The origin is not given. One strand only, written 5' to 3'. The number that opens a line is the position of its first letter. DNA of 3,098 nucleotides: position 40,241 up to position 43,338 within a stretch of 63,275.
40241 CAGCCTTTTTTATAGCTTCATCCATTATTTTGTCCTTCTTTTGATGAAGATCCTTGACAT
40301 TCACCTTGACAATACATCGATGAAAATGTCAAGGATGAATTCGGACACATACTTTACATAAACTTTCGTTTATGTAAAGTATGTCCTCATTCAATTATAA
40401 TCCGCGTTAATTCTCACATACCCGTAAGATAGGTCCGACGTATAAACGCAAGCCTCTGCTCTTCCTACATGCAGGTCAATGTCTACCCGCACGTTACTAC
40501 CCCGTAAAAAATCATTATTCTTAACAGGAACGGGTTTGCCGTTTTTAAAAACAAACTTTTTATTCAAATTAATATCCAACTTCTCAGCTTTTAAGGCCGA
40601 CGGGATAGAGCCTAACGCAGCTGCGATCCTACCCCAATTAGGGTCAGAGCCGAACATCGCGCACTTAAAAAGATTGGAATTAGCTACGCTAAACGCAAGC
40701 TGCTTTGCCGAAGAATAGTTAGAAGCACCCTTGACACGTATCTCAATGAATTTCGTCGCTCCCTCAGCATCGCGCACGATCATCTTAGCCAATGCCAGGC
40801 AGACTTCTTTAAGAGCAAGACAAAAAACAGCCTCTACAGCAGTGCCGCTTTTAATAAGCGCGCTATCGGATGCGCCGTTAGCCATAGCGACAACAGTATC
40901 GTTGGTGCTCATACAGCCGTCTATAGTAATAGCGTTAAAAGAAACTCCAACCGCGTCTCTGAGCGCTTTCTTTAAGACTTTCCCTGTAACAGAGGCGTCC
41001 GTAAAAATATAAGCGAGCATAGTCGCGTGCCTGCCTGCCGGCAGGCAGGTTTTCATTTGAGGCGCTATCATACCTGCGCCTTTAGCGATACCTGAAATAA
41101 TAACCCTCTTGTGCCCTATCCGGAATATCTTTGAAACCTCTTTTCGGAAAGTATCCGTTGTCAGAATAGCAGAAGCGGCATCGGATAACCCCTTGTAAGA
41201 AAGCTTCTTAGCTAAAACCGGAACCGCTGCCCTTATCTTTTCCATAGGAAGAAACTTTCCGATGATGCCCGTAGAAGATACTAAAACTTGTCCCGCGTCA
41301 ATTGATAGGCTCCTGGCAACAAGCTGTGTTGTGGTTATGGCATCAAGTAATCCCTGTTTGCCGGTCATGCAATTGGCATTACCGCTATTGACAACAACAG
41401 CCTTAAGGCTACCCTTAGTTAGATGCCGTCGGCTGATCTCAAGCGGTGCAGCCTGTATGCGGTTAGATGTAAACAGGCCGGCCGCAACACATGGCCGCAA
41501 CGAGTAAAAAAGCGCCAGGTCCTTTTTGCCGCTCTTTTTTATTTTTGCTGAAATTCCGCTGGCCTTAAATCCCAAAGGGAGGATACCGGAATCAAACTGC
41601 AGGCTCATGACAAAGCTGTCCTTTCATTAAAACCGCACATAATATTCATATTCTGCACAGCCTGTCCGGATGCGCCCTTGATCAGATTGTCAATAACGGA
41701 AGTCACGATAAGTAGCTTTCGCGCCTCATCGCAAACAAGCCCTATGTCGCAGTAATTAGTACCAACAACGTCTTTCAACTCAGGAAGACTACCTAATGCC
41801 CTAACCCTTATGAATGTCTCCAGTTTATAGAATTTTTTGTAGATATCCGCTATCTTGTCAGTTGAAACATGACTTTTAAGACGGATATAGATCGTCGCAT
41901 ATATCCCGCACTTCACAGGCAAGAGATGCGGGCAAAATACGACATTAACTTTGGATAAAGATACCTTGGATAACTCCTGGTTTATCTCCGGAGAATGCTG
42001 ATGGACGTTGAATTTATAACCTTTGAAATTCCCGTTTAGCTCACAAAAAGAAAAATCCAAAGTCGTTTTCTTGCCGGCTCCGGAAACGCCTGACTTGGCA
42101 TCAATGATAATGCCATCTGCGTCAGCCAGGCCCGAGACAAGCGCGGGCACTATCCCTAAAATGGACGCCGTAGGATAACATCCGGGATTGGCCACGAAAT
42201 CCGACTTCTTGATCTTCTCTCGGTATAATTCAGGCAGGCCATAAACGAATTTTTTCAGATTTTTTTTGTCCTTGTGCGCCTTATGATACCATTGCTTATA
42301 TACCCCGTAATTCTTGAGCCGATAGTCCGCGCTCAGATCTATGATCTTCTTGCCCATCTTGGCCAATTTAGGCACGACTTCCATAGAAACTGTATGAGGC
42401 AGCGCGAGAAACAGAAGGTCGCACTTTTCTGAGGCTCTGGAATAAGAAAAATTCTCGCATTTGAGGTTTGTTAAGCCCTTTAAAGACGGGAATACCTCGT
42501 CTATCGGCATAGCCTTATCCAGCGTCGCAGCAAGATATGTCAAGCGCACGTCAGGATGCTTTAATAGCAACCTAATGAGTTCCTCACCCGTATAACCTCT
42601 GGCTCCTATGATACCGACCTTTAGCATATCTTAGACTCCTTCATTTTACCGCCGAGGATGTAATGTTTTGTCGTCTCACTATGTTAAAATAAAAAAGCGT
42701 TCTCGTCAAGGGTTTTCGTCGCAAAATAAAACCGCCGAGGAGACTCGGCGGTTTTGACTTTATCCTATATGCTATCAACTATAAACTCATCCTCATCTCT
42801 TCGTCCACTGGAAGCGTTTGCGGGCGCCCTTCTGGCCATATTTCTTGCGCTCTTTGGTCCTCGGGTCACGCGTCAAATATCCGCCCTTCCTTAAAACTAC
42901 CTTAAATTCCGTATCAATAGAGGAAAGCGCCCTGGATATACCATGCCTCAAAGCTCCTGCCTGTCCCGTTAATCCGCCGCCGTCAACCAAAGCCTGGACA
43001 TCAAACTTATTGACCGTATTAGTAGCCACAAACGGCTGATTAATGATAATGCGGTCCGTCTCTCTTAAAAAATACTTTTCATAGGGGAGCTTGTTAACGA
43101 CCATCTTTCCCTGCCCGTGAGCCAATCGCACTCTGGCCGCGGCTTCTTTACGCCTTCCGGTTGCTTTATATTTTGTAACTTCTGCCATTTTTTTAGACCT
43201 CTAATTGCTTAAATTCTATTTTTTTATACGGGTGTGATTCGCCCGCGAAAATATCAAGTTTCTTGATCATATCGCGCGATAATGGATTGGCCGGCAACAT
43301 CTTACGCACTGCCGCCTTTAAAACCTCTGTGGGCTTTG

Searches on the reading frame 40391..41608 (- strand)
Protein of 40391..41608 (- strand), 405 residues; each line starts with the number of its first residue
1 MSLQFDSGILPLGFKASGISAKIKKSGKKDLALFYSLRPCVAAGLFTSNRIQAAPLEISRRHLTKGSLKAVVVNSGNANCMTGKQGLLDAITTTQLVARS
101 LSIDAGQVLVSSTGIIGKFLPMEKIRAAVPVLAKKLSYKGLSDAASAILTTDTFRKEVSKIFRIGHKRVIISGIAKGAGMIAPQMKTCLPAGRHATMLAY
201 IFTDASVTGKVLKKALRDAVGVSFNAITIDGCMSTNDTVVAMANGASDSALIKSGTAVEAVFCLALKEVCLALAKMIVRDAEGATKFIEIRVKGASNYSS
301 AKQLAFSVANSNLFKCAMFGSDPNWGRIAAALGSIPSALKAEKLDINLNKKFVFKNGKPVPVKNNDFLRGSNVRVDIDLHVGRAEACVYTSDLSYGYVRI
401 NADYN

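Call 35: search_protein_families(library=pfam, proteins=[window:40391-41608:-])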
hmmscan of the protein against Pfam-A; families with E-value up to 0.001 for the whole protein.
window:40391-41608:- (405 aa): 1 family
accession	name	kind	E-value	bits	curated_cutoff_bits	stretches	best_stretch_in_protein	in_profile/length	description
PF01960.23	ArgJ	-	4.4e-137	457.3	32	1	15-404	1-375/377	ArgJ family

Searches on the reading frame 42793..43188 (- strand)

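Call 36: search_protein_families(library=pfam, proteins=[window:42793-43188:-])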
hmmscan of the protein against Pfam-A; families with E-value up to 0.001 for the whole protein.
window:42793-43188:- (131 aa): 1 family
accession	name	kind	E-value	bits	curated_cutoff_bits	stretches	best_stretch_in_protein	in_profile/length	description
PF00380.25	Ribosomal_S9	-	2.8e-46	157.4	22.5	1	11-131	1-121/121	Ribosomal protein S9/S16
